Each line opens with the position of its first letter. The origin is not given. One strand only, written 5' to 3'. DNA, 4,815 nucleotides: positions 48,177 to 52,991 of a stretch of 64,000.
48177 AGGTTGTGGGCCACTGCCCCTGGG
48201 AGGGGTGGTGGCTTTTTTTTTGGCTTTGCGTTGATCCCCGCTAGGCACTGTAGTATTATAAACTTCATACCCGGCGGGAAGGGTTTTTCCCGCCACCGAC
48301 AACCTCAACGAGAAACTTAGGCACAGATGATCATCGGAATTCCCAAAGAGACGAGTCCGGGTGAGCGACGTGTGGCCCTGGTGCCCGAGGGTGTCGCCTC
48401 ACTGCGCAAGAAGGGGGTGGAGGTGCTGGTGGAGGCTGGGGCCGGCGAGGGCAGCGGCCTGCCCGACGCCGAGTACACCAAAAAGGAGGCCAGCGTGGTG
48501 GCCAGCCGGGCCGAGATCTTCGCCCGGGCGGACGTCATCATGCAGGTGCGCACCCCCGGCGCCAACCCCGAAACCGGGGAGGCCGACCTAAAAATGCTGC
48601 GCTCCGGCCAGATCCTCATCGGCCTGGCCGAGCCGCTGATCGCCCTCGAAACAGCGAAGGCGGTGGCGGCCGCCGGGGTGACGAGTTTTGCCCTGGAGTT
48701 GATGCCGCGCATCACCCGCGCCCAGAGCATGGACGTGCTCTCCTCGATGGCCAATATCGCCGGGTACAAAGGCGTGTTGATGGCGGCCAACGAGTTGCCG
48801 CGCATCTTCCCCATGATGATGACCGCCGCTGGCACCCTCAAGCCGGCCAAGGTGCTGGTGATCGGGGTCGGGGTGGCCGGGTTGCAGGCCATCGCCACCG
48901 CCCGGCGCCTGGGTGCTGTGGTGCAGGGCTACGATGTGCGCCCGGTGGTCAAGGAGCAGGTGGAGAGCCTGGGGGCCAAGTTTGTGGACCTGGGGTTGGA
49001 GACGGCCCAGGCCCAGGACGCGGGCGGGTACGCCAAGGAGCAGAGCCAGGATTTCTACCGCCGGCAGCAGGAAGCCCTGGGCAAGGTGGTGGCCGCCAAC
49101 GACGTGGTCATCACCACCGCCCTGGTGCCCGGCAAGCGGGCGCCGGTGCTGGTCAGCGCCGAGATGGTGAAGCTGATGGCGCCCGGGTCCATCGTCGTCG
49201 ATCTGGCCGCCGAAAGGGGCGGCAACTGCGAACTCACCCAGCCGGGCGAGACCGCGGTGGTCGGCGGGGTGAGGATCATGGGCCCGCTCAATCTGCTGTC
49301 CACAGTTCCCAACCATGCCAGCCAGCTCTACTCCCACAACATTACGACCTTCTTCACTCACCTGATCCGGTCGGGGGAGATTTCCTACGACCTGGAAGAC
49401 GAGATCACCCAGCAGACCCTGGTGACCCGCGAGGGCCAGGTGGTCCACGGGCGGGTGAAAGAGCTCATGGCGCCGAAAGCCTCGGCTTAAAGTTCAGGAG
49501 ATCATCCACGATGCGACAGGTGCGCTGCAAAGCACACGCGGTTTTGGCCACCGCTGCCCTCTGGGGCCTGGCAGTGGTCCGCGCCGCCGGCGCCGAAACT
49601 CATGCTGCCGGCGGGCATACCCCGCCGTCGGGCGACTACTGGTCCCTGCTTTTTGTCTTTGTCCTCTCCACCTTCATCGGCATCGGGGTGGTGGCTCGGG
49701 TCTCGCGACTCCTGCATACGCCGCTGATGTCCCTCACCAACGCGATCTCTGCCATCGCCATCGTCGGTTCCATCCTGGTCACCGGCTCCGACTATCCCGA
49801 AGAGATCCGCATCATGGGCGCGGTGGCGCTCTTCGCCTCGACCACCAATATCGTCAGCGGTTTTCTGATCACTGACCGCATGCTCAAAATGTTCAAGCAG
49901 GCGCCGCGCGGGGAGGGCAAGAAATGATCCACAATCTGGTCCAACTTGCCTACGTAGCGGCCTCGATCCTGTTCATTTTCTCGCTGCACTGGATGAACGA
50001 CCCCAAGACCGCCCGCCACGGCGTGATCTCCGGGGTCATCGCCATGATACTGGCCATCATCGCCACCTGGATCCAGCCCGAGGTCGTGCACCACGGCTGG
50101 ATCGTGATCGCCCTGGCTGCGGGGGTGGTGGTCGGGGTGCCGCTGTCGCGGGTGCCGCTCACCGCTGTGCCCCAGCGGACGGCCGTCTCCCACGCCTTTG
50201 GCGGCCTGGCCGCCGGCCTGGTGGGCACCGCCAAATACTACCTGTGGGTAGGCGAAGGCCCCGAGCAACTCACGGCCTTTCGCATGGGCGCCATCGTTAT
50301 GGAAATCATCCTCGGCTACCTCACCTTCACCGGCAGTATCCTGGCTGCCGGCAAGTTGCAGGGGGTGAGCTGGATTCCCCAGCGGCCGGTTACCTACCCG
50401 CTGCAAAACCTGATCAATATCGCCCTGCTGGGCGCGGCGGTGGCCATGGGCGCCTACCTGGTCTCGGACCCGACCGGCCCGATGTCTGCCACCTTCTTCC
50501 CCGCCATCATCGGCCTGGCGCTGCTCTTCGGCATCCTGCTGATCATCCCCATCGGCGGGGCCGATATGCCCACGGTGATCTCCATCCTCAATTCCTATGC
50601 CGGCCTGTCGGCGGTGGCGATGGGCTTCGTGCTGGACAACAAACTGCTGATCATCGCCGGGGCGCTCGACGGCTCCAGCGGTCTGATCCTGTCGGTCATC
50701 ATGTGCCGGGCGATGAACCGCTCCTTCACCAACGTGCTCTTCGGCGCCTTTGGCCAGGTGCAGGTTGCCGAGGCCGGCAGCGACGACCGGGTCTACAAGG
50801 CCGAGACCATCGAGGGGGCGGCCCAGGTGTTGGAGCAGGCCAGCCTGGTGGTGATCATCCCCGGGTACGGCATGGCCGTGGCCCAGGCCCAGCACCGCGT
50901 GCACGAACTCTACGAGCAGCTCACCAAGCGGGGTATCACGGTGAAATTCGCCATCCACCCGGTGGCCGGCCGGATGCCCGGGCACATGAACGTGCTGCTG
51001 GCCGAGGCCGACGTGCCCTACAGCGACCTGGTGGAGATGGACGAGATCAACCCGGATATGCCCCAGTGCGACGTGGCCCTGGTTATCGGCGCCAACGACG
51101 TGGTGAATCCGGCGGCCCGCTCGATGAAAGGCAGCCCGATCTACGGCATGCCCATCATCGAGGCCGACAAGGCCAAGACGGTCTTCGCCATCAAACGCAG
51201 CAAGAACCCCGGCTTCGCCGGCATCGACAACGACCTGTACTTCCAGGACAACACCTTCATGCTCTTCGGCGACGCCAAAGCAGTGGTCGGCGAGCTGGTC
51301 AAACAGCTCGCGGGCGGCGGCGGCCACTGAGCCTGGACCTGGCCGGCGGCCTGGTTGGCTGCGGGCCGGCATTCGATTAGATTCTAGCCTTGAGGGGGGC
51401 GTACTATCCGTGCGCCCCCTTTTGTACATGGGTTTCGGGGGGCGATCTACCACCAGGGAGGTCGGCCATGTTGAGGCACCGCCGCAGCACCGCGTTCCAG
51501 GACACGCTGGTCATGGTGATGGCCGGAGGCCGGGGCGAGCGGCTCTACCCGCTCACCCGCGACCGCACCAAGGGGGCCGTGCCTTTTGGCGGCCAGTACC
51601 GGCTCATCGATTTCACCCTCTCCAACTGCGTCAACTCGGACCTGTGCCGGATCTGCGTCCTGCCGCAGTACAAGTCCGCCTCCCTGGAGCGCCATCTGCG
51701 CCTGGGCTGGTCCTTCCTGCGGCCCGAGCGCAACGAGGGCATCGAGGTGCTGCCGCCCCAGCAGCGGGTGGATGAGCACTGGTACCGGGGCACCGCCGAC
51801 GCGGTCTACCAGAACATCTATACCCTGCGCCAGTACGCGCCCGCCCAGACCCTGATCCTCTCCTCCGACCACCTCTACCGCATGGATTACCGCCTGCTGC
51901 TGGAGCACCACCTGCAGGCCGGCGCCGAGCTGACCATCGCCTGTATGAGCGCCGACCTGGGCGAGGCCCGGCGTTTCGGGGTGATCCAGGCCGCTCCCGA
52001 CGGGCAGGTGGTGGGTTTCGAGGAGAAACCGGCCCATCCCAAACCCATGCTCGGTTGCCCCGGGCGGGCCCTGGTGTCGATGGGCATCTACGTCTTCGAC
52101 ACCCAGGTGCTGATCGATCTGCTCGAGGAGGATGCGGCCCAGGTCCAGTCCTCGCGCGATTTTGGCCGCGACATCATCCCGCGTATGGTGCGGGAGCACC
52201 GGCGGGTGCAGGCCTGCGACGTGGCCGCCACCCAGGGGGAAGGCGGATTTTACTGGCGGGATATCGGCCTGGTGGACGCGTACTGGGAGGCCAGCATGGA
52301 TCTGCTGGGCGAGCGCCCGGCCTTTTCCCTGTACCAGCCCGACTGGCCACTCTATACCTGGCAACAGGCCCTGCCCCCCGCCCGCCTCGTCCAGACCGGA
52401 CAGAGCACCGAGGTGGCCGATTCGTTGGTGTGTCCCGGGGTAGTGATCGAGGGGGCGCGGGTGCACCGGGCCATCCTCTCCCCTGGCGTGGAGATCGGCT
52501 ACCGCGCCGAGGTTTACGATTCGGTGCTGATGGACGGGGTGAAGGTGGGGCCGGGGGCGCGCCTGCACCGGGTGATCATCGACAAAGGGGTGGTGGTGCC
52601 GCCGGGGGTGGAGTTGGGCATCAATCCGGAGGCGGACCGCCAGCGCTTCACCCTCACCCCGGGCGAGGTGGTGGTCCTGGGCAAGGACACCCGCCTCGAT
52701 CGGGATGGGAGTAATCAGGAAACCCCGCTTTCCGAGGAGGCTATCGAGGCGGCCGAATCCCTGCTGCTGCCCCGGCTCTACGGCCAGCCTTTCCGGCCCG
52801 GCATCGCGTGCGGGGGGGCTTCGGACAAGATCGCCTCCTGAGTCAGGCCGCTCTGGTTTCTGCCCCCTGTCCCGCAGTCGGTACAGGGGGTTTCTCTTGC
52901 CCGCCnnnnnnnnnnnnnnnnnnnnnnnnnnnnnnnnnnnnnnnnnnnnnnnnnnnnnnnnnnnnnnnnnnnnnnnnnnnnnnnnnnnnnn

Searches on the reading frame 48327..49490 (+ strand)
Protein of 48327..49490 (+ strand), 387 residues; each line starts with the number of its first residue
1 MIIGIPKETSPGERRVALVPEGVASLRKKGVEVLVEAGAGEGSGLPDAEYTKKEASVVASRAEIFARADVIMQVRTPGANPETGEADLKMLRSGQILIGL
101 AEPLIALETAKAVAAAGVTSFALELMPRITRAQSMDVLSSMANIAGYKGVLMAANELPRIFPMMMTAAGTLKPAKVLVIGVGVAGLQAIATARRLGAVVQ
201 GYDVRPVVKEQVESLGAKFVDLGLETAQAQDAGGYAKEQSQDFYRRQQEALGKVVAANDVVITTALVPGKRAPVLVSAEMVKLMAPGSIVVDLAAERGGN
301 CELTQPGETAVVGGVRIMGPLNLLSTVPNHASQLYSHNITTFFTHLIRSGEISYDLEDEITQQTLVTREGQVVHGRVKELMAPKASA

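Call 72: search_protein_families(library=pfam, proteins=[window:48327-49490:+], max_evalue=0.0001)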
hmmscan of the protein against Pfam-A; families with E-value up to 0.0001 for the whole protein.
window:48327-49490:+ (387 aa): 3 families
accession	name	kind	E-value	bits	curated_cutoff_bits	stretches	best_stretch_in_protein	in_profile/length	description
PF01262.27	AlaDh_PNT_C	-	7.8e-66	222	23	1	150-374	2-213/214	Alanine dehydrogenase/PNT, C-terminal domain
PF05222.21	AlaDh_PNT_N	-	2.7e-42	144.7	30.4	1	4-145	1-136/136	Alanine dehydrogenase/PNT, N-terminal domain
PF02826.25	2-Hacid_dh_C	-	3.2e-06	27.1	25.1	0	170-222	33-85/178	D-isomer specific 2-hydroxyacid dehydrogenase, NAD binding domain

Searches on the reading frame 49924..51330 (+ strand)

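Call 72: search_protein_families(library=pfam, proteins=[window:49924-51330:+], max_evalue=0.0001)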
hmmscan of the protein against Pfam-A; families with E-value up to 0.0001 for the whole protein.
window:49924-51330:+ (468 aa): 1 family
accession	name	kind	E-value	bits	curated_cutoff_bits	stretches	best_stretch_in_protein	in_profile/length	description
PF02233.22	PNTB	-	1.4e-172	575.2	31.7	1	7-460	2-455/456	NAD(P) transhydrogenase beta subunit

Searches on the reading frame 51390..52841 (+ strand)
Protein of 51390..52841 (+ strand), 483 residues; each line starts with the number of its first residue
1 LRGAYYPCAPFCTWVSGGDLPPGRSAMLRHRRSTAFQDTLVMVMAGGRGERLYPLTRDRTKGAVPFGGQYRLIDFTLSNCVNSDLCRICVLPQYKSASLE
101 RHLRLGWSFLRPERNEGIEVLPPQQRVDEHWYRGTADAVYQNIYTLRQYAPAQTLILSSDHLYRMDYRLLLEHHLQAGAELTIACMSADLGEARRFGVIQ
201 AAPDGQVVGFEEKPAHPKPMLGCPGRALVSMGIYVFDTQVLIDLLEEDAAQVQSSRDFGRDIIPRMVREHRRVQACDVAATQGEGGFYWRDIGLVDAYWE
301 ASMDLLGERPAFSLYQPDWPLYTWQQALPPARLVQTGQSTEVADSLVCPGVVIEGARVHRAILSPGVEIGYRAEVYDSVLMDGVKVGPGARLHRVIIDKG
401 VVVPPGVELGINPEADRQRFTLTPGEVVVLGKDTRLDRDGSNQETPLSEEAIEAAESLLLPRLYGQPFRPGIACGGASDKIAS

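Call 72: search_protein_families(library=pfam, proteins=[window:51390-52841:+], max_evalue=0.0001)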
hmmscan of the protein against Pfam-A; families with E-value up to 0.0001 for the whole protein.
window:51390-52841:+ (483 aa): 3 families
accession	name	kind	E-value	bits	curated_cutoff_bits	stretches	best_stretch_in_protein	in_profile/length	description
PF00483.29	NTP_transferase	-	3.3e-60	204.2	21.2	1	42-306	3-243/245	Nucleotidyl transferase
PF24894.1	Hexapep_GlmU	-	4.6e-30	104.2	23.3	1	329-429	1-103/104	GlmU-like, C-terminal hexapeptide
PF25084.1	LbH_EIF2B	-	9.6e-06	26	54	1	337-408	31-104/105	EIF2B subunit epsilon LbH domain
